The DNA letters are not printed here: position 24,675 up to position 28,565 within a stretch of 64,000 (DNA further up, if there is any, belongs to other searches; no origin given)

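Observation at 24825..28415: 1196-aa PilZ-like / repeat-linker / cyclase-like / STAND NTPase / TPR protein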

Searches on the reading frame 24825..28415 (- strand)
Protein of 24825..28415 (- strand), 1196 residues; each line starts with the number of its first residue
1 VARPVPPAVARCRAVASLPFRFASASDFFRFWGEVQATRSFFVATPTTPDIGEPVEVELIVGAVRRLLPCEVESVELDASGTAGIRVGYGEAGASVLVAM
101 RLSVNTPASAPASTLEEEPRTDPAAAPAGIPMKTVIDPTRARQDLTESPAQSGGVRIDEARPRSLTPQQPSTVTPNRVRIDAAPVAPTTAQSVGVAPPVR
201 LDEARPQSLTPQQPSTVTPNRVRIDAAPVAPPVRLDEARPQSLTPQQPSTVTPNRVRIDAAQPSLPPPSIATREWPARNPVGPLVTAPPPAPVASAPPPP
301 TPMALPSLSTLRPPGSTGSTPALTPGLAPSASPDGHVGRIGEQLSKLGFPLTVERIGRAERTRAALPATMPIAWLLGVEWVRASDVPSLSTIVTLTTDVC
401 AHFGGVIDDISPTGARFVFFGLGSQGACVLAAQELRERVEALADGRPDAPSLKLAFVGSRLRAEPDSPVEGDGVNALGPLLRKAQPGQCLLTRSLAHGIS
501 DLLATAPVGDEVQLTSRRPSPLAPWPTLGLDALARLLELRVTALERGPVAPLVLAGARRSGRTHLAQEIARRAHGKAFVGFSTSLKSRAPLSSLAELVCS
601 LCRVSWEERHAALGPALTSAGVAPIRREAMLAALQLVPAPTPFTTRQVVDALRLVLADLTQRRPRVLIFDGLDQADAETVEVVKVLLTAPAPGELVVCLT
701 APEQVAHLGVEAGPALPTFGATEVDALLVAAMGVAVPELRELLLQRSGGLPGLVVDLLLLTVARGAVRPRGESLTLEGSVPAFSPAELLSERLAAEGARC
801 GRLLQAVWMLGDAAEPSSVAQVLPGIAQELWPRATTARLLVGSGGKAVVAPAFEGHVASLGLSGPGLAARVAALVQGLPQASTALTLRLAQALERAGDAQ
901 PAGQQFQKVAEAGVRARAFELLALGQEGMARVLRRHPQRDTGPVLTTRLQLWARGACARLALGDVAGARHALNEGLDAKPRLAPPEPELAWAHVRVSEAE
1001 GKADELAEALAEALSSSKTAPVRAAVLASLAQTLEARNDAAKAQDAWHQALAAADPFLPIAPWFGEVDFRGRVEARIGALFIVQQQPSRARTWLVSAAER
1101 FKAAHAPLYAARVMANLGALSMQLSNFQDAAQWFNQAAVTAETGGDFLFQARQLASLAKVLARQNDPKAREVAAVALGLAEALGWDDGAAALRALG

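Call 4: search_protein_families(library=pfam, proteins=[window:24825-28415:-], max_evalue=1)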
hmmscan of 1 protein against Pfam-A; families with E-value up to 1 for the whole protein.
window:24825-28415:- (1196 aa): 6 families
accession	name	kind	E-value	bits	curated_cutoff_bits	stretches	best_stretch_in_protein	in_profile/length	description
PF13191.12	AAA_16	-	2.9e-08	34.8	32.6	1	542-696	18-165/167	AAA ATPase domain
PF07719.23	TPR_2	-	0.0054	17.2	27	1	1111-1138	1-28/34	Tetratricopeptide repeat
PF13424.12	TPR_12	-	0.014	16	30.1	2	1076-1137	8-71/77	Tetratricopeptide repeat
PF01637.24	ATPase_2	-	0.032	14.5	33.2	1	543-686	14-135/225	ATPase domain predominantly from Archaea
PF18301.6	preATP-grasp_3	-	0.28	11.8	26.3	1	1032-1066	19-52/76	pre ATP-grasp 3 domain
PF00515.34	TPR_1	-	0.33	11.3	27.8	1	1111-1137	1-27/34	Tetratricopeptide repeat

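Call 5: search_protein_families(library=ncbifam, proteins=[window:24825-28415:-], max_evalue=1)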
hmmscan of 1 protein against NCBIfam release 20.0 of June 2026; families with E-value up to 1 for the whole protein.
window:24825-28415:- (1196 aa): 2 families
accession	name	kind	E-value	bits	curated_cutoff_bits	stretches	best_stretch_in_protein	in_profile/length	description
NF050031.1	triculamin_pre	equivalog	0.62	10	65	0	1010-1036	21-46/50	triculamin-like lasso peptide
NF052312.1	T9SS_PorW_SprE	equivalog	0.7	8.4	250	0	995-1054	261-320/716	type IX secretion system periplasmic lipoprotein PorW/SprE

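Call 8: find_homologous_proteins(query=window:24825-28415:-)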
Query window:24825-28415:- (1196 aa): 15 proteins with E <= 0.001 among 8000 candidates.
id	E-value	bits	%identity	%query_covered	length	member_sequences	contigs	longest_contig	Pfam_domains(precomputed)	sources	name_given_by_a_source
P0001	0.0e+0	2524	100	99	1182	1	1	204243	PF13191.13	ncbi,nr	ncbi:MAG: AAA family ATPase [Myxococcaceae bacterium]|nr:AAA family ATPase [Myxococcaceae bacterium]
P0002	0.0e+0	1693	66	99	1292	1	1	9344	PF13191.13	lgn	-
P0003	0.0e+0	1339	59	99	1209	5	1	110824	PF13191.13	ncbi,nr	ncbi:MAG: AAA family ATPase [Myxococcales bacterium]|nr:AAA family ATPase [Myxococcales bacterium]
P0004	0.0e+0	1315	56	99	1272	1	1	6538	PF13191.13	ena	-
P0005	0.0e+0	1234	64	83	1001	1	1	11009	PF13191.13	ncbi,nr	ncbi:MAG: AAA family ATPase [Myxococcus sp.]|nr:AAA family ATPase [Myxococcus sp.]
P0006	0.0e+0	1219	57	96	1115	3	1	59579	PF13191.13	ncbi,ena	-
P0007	0.0e+0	1205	67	74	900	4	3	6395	PF13191.13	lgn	-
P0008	0.0e+0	1181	67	74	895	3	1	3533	PF13191.13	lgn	-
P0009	0.0e+0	1181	66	74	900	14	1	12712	PF13191.13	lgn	-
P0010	0.0e+0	1143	51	99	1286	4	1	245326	PF13191.13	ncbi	-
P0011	0.0e+0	1123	57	85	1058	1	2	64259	PF13191.13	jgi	jgi:tetratricopeptide (TPR) repeat protein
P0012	0.0e+0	1096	64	70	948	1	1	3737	PF13191.13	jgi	jgi:tetratricopeptide (TPR) repeat protein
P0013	8.3e-292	990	50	88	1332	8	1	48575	PF13191.13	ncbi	-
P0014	5.8e-287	974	47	96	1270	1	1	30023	PF13191.13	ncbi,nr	ncbi:MAG: AAA family ATPase [Myxococcaceae bacterium]|nr:AAA family ATPase [Myxococcaceae bacterium]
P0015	1.2e-212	728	46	75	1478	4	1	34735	PF07714.24,PF00069.32,PF13424.13,PF13191.13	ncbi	ncbi:MAG: protein kinase [Myxococcaceae bacterium]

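Call 22: find_related_loci(query=A1, collection=genome_contigs, flank=8000)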
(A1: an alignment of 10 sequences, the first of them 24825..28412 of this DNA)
Query A1 (1195 aa) in genome_contigs; peptide patterns used: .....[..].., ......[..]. (x = any residue, [..] = any of these).
354 stretches matched a pattern; 20 encode a relative of the query (tblastn E <= 1e-3); 15 distinct loci.
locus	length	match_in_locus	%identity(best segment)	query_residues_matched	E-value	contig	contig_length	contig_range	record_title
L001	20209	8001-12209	62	9-1185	0e+0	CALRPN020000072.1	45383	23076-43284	MAG: Archangium gephyra isolate JJ-KV9-13-1-m1-bin299 genome assembly, contig: JJ-KV9-13-C145, whole genome shotgun sequ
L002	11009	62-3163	64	153-1192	0e+0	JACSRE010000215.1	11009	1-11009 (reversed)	MAG: Myxococcus sp. isolate MY1 contig-70_8035, whole genome shotgun sequence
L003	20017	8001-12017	50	6-1194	0e+0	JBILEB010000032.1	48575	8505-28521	MAG: Myxococcaceae bacterium isolate ME2016-07-22_3300044628_group7_bin89 Rohwer_bin1478_scaffold_218_c1, whole genome s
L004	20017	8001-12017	62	16-1194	0e+0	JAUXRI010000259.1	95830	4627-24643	MAG: Myxococcales bacterium isolate C12_maxbin.062_sub C12_k141_705279, whole genome shotgun sequence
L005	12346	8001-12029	51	7-1191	0e+0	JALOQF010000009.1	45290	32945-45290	MAG: Myxococcaceae bacterium isolate Prado148 scaffold_688, whole genome shotgun sequence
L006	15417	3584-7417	49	17-1194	0e+0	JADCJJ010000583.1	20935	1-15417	MAG: Myxococcaceae bacterium isolate M069S2SP1A73QC M069S2_583, whole genome shotgun sequence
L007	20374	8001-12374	46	20-1194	0e+0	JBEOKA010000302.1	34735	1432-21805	MAG: Myxococcaceae bacterium isolate mt_II.5 NODE_292_length_34735_cov_7.492388, whole genome shotgun sequence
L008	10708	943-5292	46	20-1194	0e+0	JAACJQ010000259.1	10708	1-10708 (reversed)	MAG: Archangiaceae bacterium isolate LZH k87_384641, whole genome shotgun sequence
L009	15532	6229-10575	45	20-1194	0e+0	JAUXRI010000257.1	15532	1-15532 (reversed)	MAG: Myxococcales bacterium isolate C12_maxbin.062_sub C12_k141_704757, whole genome shotgun sequence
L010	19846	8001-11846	51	13-1194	0e+0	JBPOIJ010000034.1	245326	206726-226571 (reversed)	MAG: Myxococcota bacterium isolate MAG_545 c_000000506586, whole genome shotgun sequence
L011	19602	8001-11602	64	10-1194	0e+0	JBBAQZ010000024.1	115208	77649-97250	MAG: Myxococcaceae bacterium isolate EUL_206 ctg24-EUL_206, whole genome shotgun sequence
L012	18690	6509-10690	39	5-1194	2e-139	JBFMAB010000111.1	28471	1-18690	MAG: Myxococcota bacterium isolate MAG127 MAG127_111, whole genome shotgun sequence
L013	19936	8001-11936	47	7-1194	0e+0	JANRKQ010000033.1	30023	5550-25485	MAG: Myxococcaceae bacterium isolate bins.245 k141_1443633, whole genome shotgun sequence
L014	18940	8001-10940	30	247-1187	1e-65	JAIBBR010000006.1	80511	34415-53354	MAG: Myxococcaceae bacterium isolate SSF57 NODE_5113_length_80511_cov_12.525154, whole genome shotgun sequence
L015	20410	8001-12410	45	20-1194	0e+0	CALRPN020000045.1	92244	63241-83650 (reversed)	MAG: Archangium gephyra isolate JJ-KV9-13-1-m1-bin299 genome assembly, contig: JJ-KV9-13-C56, whole genome shotgun seque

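Call 26: search_protein_families(library=pfam, proteins=[P0015], max_evalue=0.01)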
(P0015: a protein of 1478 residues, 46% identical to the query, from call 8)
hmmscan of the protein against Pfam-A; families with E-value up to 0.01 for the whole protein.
P0015 (1478 aa): 8 families
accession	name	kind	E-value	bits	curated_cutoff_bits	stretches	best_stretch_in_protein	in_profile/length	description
PF00069.31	Pkinase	-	1e-47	163.2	31.7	1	223-477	2-253/263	Protein kinase domain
PF07714.23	PK_Tyr_Ser-Thr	-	2.2e-30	106.3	23.1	1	223-475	2-248/258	Protein tyrosine and serine/threonine kinase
PF13424.12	TPR_12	-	1.7e-12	47.8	30.1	2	1349-1418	2-73/77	Tetratricopeptide repeat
PF13191.12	AAA_16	-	4.3e-10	40.8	32.6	1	811-972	10-165/167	AAA ATPase domain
PF13176.12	TPR_7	-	0.00027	21.2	27.9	0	1306-1333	2-29/36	Tetratricopeptide repeat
PF13432.12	TPR_16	-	0.00085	20.2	32.7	1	1270-1333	1-60/65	Tetratricopeptide repeat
PF03109.22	ABC1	-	0.00095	18.8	22.9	0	295-372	142-215/244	ABC1 atypical kinase-like domain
PF00515.34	TPR_1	-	0.004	17.3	27.8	0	1304-1332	2-30/34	Tetratricopeptide repeat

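Call 36: search_protein_families(library=padloc, proteins=[window:24828-28373:-], max_evalue=0.01)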
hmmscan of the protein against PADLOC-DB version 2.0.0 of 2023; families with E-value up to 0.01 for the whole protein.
window:24828-28373:- (1182 aa): 1 family
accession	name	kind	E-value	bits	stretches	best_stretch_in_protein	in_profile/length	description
PDLC01169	TPR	-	0.0018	15.7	1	1100-1167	152-219/252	TPR repeats containing protein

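Call 37: search_solved_structures(query=A1, max_evalue=1, show_alignments=2)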
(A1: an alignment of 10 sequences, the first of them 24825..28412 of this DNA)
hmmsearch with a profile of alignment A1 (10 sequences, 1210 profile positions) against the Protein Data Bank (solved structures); distinct sequences matched with E-value up to 1: 3.
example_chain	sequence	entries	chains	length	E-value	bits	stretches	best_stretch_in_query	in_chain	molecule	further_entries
6w5q_A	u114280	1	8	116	0.023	16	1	977-1064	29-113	Peptidoglycan synthase activator LpoP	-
3pvs_A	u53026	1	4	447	0.083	14.2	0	1146-1206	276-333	Replication-associated recombination protein A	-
3bge_A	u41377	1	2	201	0.14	13.4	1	1146-1206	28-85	Predicted ATPase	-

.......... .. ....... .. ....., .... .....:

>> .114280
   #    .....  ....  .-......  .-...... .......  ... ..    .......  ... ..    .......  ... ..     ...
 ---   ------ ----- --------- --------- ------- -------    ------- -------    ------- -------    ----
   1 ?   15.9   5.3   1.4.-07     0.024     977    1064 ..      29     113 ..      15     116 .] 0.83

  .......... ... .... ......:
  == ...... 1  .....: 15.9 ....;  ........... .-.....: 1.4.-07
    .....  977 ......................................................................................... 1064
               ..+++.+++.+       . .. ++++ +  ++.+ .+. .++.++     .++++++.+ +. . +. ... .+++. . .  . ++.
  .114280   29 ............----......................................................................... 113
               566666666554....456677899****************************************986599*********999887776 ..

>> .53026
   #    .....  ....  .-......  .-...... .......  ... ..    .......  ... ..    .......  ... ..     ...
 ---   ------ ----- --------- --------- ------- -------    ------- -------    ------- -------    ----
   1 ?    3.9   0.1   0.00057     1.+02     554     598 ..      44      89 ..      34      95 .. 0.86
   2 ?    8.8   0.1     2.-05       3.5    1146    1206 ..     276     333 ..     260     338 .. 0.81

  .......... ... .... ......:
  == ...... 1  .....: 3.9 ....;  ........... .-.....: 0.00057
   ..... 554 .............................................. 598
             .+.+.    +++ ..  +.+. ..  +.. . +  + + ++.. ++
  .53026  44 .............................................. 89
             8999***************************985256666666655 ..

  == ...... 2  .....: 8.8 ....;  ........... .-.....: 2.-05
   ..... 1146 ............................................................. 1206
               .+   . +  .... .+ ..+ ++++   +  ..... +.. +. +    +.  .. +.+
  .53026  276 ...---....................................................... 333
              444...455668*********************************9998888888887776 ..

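Call 75: find_encoding_contigs(protein=P0001, flank=6000, max_places=2)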
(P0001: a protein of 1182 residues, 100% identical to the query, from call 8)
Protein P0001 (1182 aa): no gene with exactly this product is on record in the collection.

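Call 77: search_protein_families(library=pfam, proteins=[L010:7142-7963:+, L004:6683-7972:+, L010:4303-5304:+, L013:12960-13529:+, L007:12376-13776:-, L007:13884-15434:+, L007:15460-16470:+, L007:4965-7292:-], max_evalue=0.001)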
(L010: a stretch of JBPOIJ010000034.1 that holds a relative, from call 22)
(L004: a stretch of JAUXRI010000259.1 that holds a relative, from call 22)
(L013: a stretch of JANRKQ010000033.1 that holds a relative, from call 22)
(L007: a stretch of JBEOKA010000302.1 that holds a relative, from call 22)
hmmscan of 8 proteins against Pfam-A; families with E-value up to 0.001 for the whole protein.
L010:7142-7963:+ (273 aa): 1 family
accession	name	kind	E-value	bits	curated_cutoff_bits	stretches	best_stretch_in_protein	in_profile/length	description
PF01553.26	Acyltransferase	-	1.3e-28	99.8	23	1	68-191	5-131/132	Acyltransferase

L004:6683-7972:+ (429 aa): 0 families

L010:4303-5304:+ (333 aa): 3 families
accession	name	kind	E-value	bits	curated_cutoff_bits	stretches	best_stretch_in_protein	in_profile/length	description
PF00005.33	ABC_tran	-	1.4e-26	94.2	25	1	61-254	1-136/137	ABC transporter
PF12399.14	BCA_ABC_TP_C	-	4.6e-11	42.5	25.5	1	304-328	1-25/27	Branched-chain amino acid ATP-binding cassette transporter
PF13304.12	AAA_21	-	3e-05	24.7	27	0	75-92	3-20/304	AAA domain, putative AbiEii toxin, Type IV TA system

L013:12960-13529:+ (189 aa): 1 family
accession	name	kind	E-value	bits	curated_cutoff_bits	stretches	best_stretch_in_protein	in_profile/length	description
PF01812.26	5-FTHF_cyc-lig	-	5.1e-34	118.3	27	1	7-180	1-186/186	5-formyltetrahydrofolate cyclo-ligase family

L007:12376-13776:- (466 aa): 1 family
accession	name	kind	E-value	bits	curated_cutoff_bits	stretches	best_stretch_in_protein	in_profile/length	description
PF01425.27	Amidase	-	2e-89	301.1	27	1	30-444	1-445/445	Amidase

L007:13884-15434:+ (516 aa): 0 families

L007:15460-16470:+ (336 aa): 2 families
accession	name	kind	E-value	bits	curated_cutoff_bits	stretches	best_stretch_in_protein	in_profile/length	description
PF13103.11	TonB_2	-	1.8e-08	34.8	22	1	231-323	1-85/85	TonB C terminal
PF03544.19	TonB_C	-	5.2e-06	27.3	24.6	1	267-311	19-62/79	Gram-negative bacterial TonB protein C-terminal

L007:4965-7292:- (775 aa): 1 family
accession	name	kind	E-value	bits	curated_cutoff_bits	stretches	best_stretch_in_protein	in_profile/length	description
PF12891.13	Glyco_hydro_44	-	8.5e-66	222.5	25.1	1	321-556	1-223/223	Glycoside hydrolase family 44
